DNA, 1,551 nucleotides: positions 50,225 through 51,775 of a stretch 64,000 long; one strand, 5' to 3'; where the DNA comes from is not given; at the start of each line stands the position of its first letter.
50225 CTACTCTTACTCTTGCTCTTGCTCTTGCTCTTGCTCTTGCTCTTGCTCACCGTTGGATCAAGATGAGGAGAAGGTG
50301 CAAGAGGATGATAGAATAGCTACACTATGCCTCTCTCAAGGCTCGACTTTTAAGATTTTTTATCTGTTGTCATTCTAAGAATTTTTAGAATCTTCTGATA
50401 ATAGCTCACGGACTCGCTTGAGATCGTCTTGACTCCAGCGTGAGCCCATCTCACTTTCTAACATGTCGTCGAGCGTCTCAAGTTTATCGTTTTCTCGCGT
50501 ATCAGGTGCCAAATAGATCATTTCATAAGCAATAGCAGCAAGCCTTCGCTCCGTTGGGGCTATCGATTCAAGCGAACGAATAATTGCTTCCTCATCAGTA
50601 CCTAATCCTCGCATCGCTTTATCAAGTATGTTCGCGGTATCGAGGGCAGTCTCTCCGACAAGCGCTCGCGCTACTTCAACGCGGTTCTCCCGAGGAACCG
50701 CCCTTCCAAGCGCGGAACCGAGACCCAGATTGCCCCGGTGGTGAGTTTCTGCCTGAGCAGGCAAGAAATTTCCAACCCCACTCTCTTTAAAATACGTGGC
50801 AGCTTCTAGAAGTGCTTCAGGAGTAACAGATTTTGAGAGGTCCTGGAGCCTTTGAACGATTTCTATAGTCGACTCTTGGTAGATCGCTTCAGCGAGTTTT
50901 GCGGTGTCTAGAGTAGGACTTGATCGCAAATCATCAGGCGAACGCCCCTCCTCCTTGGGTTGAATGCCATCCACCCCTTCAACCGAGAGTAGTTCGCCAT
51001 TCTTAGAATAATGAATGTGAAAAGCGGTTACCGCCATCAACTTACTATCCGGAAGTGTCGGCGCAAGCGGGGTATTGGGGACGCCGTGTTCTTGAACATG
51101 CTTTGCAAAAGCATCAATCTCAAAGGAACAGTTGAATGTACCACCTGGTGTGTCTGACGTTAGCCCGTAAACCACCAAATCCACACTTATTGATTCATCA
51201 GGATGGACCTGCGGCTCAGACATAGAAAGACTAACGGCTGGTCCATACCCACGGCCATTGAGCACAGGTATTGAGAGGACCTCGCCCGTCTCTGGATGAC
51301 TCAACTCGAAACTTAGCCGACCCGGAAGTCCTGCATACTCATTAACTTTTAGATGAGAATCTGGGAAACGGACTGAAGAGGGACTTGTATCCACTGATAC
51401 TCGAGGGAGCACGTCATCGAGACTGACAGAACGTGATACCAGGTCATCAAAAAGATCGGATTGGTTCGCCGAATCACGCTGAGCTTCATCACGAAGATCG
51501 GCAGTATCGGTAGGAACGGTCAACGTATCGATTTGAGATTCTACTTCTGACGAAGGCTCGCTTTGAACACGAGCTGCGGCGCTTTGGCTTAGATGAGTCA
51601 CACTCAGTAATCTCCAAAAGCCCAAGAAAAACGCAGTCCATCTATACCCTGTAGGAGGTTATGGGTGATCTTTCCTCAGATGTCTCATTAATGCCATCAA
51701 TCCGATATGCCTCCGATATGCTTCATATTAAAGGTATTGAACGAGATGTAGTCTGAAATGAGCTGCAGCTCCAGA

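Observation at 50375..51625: Bacterial protein with a bona fide annexin-type repeat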

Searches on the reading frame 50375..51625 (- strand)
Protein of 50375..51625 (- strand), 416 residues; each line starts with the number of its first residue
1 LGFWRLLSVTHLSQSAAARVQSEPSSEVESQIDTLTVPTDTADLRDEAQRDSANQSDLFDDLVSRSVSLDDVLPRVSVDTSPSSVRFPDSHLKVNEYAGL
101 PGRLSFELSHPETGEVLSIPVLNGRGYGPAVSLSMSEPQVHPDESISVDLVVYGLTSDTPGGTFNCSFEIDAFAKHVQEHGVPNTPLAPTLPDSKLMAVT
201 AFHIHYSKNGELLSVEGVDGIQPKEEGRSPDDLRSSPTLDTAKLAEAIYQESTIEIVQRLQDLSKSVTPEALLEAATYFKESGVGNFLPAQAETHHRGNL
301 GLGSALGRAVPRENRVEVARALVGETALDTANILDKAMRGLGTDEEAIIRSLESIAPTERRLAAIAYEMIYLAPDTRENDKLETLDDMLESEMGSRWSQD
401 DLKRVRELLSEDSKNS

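Call 3: search_protein_families(library=pfam, proteins=[window:50375-51625:-], max_evalue=10)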
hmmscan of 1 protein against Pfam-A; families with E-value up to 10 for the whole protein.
window:50375-51625:- (416 aa): 1 family
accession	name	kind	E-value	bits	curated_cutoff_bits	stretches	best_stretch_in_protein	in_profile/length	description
PF00191.25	Annexin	-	0.00012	22.5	25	1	331-371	3-43/66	Annexin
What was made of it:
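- On Annexin repeat (Pfam PF00191): E=1.2e-4 but 22.5 bits, below the gathering score of 25, with only model positions 3-43 of 66 matched (call 3).
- Checked: That is slightly below the curated 25-bit cut-off, and only model positions 3-43 of 66 are matched (call 3).
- Homology: Pfam Annexin at E=1.2e-4 (call 3). The Pfam score (22.5 bits) is below the curated 25-bit cut-off, and only 41 residues match Pfam's own model (call 3). The Pfam score is below the gathering threshold (call 3).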

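Call 4: search_solved_structures(query=window:50378-51625:-, max_evalue=10, show_alignments=3)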
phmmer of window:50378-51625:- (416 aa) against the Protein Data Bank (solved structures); distinct sequences matched with E-value up to 10: 52.
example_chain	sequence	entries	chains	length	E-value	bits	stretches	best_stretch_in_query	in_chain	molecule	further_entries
1ann_A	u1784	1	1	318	2.7e-09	40.1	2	320-369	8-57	ANNEXIN IV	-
1i4a_A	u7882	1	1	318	3.2e-09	39.8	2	320-369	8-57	ANNEXIN IV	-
2zhi_A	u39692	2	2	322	3.3e-09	39.8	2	310-369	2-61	Annexin A4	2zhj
2zoc_A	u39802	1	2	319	1.1e-08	38.1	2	319-368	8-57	Annexin A4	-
9ga6_A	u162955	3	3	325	1.1e-08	38.1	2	319-368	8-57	Annexin A4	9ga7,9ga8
1aow_A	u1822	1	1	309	2e-08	37.2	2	325-369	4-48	ANNEXIN IV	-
1avc_A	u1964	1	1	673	1.3e-06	31.3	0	330-354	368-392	ANNEXIN VI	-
1m9i_A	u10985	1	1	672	2.6e-06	30.3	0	328-369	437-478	Annexin VI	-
2h0k_A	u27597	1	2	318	7.5e-06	28.7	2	330-371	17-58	Annexin A5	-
1n44_A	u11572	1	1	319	7.8e-06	28.7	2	330-370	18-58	Annexin V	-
6b3i_A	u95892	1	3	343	1.4e-05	27.9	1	317-371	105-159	Annexin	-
2h0l_A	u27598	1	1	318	2.4e-05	27.1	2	330-371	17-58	Annexin A5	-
1bc1_A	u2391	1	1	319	2.4e-05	27.1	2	330-370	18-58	ANNEXIN V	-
1bc3_A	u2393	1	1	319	2.4e-05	27.1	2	330-370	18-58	ANNEXIN V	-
2ran_A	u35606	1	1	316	2.4e-05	27.1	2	330-370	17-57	ANNEXIN V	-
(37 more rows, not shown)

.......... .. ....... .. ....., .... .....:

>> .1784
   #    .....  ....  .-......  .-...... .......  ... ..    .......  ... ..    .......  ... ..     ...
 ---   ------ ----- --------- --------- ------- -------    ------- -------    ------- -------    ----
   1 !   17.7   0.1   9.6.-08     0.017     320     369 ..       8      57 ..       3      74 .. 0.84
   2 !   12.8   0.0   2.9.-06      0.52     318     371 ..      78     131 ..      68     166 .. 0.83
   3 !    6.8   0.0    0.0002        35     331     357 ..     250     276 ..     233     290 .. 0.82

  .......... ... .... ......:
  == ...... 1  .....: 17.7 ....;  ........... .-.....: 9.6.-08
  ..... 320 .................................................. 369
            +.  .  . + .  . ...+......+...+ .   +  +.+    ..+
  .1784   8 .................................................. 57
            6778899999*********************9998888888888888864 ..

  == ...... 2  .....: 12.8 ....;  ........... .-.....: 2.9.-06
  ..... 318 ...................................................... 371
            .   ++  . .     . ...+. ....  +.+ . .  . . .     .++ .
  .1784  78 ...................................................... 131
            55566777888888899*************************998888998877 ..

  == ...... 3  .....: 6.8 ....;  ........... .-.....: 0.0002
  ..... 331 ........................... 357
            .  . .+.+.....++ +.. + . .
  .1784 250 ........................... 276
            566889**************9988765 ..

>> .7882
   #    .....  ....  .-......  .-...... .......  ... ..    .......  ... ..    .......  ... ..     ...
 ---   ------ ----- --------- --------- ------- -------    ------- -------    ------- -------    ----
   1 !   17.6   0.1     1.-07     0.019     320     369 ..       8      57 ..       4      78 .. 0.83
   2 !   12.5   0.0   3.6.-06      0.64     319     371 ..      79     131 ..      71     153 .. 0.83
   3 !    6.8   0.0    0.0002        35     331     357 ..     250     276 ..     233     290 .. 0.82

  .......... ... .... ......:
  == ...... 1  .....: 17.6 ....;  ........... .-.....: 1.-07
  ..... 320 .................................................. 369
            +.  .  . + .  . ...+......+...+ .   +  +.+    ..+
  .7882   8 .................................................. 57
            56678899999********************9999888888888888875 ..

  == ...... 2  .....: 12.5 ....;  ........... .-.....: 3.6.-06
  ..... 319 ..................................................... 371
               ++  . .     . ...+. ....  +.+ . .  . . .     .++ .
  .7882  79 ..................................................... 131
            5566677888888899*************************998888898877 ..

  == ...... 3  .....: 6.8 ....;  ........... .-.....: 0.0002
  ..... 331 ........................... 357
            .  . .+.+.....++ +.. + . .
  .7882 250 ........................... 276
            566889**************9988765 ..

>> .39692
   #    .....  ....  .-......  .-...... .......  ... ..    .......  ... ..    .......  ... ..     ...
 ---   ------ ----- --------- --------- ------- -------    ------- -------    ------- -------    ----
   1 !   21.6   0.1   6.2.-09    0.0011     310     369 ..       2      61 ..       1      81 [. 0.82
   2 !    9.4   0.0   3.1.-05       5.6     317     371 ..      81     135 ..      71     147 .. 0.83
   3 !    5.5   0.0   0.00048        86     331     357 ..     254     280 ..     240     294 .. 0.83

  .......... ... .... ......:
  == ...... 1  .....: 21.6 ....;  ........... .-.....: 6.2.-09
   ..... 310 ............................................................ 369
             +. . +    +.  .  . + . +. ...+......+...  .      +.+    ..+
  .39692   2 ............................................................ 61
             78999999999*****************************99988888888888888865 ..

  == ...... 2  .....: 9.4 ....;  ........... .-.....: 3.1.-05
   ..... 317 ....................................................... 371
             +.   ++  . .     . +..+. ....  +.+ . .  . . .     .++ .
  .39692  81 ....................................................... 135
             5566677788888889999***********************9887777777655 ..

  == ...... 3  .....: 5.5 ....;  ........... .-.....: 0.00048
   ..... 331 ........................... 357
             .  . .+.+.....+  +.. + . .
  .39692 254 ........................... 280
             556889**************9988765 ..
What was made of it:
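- Closest known: Eukaryotic annexins. Same: 35-45% identity over about 50 residues (call 4).
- Checked: That value is inflated because the one query repeat matches several target repeats (call 4).
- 45 of the 52 PDB sequence matches are annexins (call 4).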

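Call 5: search_protein_families(library=ncbifam, proteins=[window:50375-51625:-], max_evalue=10)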
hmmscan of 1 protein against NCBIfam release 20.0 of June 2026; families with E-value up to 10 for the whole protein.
window:50375-51625:- (416 aa): 0 families

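Call 7: find_homologous_proteins(query=window:50378-51625:-)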
Query window:50378-51625:- (416 aa): 1 proteins with E <= 0.001 among 8000 candidates.
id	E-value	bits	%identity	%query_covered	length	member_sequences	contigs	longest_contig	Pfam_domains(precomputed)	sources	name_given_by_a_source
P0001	3.1e-260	881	100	98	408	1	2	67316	-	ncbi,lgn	-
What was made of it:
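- Checked: Public gene calls start at GTG/V9 and give 408 aa (P0001, call 7).
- Tried and rejected: A word-indexed search of 5.8 billion proteins found only the protein itself (call 7).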

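Call 8: find_encoding_contigs(protein=P0001, flank=3000, max_places=4)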
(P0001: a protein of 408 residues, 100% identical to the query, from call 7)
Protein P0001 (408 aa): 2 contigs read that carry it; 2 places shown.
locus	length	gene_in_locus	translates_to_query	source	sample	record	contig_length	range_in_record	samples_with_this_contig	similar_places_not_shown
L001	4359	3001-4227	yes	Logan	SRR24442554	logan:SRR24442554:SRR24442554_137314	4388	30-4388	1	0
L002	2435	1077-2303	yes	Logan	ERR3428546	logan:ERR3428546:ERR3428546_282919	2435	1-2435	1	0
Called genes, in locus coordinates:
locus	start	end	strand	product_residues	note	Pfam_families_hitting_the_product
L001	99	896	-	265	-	-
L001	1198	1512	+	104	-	PF00216:Bac_DNA_binding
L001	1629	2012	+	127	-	-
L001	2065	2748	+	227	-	PF04028:DUF374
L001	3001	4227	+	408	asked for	-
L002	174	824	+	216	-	PF04028:DUF374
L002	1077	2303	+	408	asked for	-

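Call 12: find_related_loci(query=window:50378-51625:-, collection=genome_contigs, flank=10000)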
Query window:50378-51625:- (416 aa) in genome_contigs; peptide patterns used: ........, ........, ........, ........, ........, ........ (x = any residue, [..] = any of these).
48 stretches matched a pattern, but none encodes a relative of the query by tblastn (E <= 1e-3).
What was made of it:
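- Tried and rejected: A genome_contigs scan with the target found nothing (call 12).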

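Call 15: search_protein_representatives(protein=window:50378-51625:-)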
Query: 416 residues. Proteins with E-value up to 0.001 (for the whole library): 52; up to 1e-10: 9; up to 1e-30: 1. The best 52 are listed.
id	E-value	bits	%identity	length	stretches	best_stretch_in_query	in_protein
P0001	9.9e-261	880.9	100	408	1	9-416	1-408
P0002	2.5e-20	89.6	40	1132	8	316-381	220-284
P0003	1.4e-17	80.6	40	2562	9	329-381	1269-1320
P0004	4.3e-15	72.4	38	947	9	319-364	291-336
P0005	2.5e-13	66.6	45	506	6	327-367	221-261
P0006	4.1e-12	62.6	37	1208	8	331-386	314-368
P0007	6.3e-12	61.9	35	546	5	302-368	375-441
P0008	6.7e-11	58.6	54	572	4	326-368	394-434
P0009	7.3e-11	58.5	36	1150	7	321-371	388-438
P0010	3.2e-10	56.3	36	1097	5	323-359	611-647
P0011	1.5e-09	54.1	41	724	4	319-368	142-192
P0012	1.2e-08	51.1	44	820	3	318-371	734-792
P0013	2.6e-08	50.0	39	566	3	327-371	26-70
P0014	9.8e-08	48.2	36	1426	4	316-371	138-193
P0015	2.2e-07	47.0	40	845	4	316-371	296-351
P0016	3.2e-07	46.4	36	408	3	329-369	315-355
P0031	2.9e-05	40.0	45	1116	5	319-395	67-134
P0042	9.7e-05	38.3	40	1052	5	318-371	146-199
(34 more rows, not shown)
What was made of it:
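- The protein is an orphan, as many effectors are (call 15).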

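Call 16: search_protein_families(library=pfam, proteins=[P0002, P0004, P0005, P0007, P0008, P0011, P0013, P0016], max_evalue=0.001)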
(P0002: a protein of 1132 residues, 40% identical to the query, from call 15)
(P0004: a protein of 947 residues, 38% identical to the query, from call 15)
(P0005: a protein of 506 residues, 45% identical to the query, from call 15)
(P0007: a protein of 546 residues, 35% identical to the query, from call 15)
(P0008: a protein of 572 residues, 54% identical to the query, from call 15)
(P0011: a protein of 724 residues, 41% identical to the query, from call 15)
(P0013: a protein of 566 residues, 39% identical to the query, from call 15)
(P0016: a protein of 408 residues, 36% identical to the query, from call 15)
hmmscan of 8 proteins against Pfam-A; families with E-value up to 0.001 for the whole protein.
P0002 (1132 aa): 1 family
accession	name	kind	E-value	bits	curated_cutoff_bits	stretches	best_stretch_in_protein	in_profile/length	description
PF00191.25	Annexin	-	2e-78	258.8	25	5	162-217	2-57/66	Annexin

P0004 (947 aa): 3 families
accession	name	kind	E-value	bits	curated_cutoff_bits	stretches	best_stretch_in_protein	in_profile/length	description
PF00191.25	Annexin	-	7.1e-75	247.5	25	5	158-214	2-58/66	Annexin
PF08587.17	UBA_2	-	3.9e-08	33.6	23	0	168-195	12-39/45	Ubiquitin associated domain (UBA)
PF22757.1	GeBP-like_C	-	0.00081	19.7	27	0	374-415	10-51/68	Glabrous-enhancer-binding protein-like family, C-terminal domain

P0005 (506 aa): 1 family
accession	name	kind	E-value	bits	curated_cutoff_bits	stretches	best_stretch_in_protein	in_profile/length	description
PF00191.25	Annexin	-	2e-116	380.6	25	6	224-288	2-66/66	Annexin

P0007 (546 aa): 1 family
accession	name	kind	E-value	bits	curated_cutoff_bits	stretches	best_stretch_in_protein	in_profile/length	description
PF00191.25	Annexin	-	7.4e-51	170.6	25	5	477-541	3-66/66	Annexin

P0008 (572 aa): 2 families
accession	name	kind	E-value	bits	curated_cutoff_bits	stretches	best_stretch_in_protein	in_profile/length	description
PF00191.25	Annexin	-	3.8e-38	129.8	25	4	496-553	3-57/66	Annexin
PF01471.23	PG_binding_1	-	1e-09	38.8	23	1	307-359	2-55/57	Putative peptidoglycan binding domain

P0011 (724 aa): 1 family
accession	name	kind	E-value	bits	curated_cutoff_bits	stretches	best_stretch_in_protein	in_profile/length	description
PF00191.25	Annexin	-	7.6e-57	189.7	25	5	227-282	2-57/66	Annexin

P0013 (566 aa): 3 families
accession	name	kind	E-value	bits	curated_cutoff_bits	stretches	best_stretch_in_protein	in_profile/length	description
PF00191.25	Annexin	-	1.6e-142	464.2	25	6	100-165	1-66/66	Annexin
PF05402.18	PqqD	-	3.1e-06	27.9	23.4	0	346-392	12-57/67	Coenzyme PQQ synthesis protein D (PqqD)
PF15963.11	Myb_DNA-bind_7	-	6.4e-06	26.3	31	0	31-67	17-50/88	Myb DNA-binding like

P0016 (408 aa): 2 families
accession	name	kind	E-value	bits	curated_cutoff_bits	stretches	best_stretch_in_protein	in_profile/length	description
PF00191.25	Annexin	-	2.5e-35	120.8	25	3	240-302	3-64/66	Annexin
PF01471.23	PG_binding_1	-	1.5e-14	54.3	23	1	76-133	1-54/57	Putative peptidoglycan binding domain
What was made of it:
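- Checked: All eight hits scanned are Pfam annexins, at 2e-35 to 1.6e-142 (calls 15, 16).
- All 51 non-self hits from 1.84 billion representatives fall on the repeat (call 15), and the eight scanned are Pfam annexins, some carrying the bacterial PG_binding_1 domain (call 16). All database hits are annexins (calls 15, 16).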

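Call 25: list_cluster_members(proteins=[P0002, P0003, P0004, P0005, P0006, P0007, P0008, P0009, P0031, P0042])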
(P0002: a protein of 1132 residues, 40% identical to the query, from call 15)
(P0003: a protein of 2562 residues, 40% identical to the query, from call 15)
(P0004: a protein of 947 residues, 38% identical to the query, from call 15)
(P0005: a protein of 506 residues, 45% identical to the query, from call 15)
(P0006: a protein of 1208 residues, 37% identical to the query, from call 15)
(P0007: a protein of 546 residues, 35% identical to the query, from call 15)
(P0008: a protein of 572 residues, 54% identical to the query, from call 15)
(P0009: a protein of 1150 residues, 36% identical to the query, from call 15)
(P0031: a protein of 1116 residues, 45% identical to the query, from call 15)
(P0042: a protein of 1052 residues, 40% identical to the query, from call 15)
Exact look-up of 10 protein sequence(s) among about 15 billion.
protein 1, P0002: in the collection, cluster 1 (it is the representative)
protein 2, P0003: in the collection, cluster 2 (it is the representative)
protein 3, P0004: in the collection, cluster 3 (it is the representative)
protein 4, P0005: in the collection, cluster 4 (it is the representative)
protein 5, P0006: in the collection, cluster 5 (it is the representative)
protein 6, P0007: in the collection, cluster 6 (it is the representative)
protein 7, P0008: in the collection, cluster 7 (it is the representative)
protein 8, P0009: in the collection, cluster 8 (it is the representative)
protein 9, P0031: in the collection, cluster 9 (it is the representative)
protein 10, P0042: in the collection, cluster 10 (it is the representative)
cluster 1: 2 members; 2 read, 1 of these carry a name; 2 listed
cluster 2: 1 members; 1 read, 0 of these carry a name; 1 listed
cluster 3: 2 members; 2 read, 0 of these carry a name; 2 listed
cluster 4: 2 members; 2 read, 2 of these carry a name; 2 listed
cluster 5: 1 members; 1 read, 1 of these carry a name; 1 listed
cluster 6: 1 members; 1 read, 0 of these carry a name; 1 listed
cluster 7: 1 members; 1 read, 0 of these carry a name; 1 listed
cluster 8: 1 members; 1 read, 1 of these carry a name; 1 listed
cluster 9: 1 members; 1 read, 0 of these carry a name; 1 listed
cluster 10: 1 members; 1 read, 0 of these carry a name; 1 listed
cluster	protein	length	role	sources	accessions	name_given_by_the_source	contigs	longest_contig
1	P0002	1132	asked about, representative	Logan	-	-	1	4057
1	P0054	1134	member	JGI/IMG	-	hypothetical protein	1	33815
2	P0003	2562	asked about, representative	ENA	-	-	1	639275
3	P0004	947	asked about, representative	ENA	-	-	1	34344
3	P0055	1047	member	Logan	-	-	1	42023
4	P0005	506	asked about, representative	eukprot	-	GILJ01001917.1.p1 GENE.GILJ01001917.1~~GILJ01001917.1.p1 ORF type:complete len:569 ...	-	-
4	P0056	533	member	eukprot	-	GILK01001583.1.p1 GENE.GILK01001583.1~~GILK01001583.1.p1 ORF type:complete len:534 ...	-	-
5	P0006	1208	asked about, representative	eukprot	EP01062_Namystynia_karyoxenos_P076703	TRINITY_DN7570_c3_g1_i1.p1 TRINITY_DN7570_c3_g1~~TRINITY_DN7570_c3_g1_i1.p1 ORF ...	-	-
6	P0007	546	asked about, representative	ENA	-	-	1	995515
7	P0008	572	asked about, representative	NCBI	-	-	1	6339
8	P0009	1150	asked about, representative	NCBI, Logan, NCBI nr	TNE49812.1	MAG: hypothetical protein EP343_10570 [Deltaproteobacteria bacterium]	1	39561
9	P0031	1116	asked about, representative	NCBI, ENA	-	-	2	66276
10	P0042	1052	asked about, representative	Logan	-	-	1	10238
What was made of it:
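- Some top hits come from eukaryotic transcriptomes (EukProt P0005, P0006; call 25).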

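Call 39: search_protein_families(library=phrogs, proteins=[window:50378-51625:-], max_evalue=1)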
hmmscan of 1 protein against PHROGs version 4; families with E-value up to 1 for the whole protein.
window:50378-51625:- (416 aa): 0 families

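Call 40: predict_structure(alignment_id=A2)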
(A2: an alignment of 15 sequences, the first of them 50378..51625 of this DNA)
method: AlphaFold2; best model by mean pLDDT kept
length: 416 residues; sequences in the alignment: 15
mean_pLDDT: 59.9   pTM: 0.45
mean pLDDT of the five models: 59.9, 57.6, 57.5, 55.1, 55.1
residues with pLDDT >= 90: 75; 70-90: 85; 50-70: 79; < 50: 177
segments of 3 or more residues with pLDDT < 50: 1-90, 96-103, 122-129, 156-167, 184-196, 221-253, 295-299
pLDDT, mean of each block of 10 residues (from residue 1): 34 30 33 28 41 42 31 25 35 47 53 55 43 77 86 56 44 59 45 52 82 77 32 30 30 52 63 76 63 50 88 94 95 94 92 95 95 76 89 83 92 52
secondary structure, 60 per line:
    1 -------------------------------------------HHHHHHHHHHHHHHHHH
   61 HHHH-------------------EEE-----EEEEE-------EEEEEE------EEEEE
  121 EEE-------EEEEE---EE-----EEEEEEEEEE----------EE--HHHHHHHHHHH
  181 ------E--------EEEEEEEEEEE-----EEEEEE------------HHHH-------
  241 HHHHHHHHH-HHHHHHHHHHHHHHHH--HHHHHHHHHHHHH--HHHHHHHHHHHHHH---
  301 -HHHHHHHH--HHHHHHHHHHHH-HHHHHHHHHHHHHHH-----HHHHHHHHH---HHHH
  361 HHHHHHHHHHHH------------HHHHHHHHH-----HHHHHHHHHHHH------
elements in order: H44-64 E84-86 E92-96 E104-109 E116-123 E131-135 E146-155 H170-180 E196-206 E212-217 H230-233 H241-249 H251-266 H269-281 H284-297 H302-309 H312-323 H325-339 H345-353 H357-372 H385-393 H399-410
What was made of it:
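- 51356..51625 (-): aa 1-90: acidic, Ser/Asp-rich N-terminal region predicted as disordered (net charge -9). No signal peptide. AF2 pLDDT 25-47 with a single helix at aa 44-64 (call 40).
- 50921..51355 (-): aa 91-235: beta-rich orphan region, fold unresolved. AF2 places strands at 92-217 with patchy pLDDT (up to 77-86 in blocks 131-150 and 201-220) (call 40).
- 50399..50638 (-): aa 330-409: the one complete annexin repeat. Helices are A 325-339, B 345-353, C 357-372, D 385-393 and E 399-410. There is a 10-11 aa insertion in the C-D loop and a 4-aa 'GSRW' insertion in the D-E loop. AF2 pLDDT is 76-95 over this span (call 40).
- On S100 / EF-hand (PF01023), considered for aa 20-109: AF2 models one helix and low-confidence strands there (call 40).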
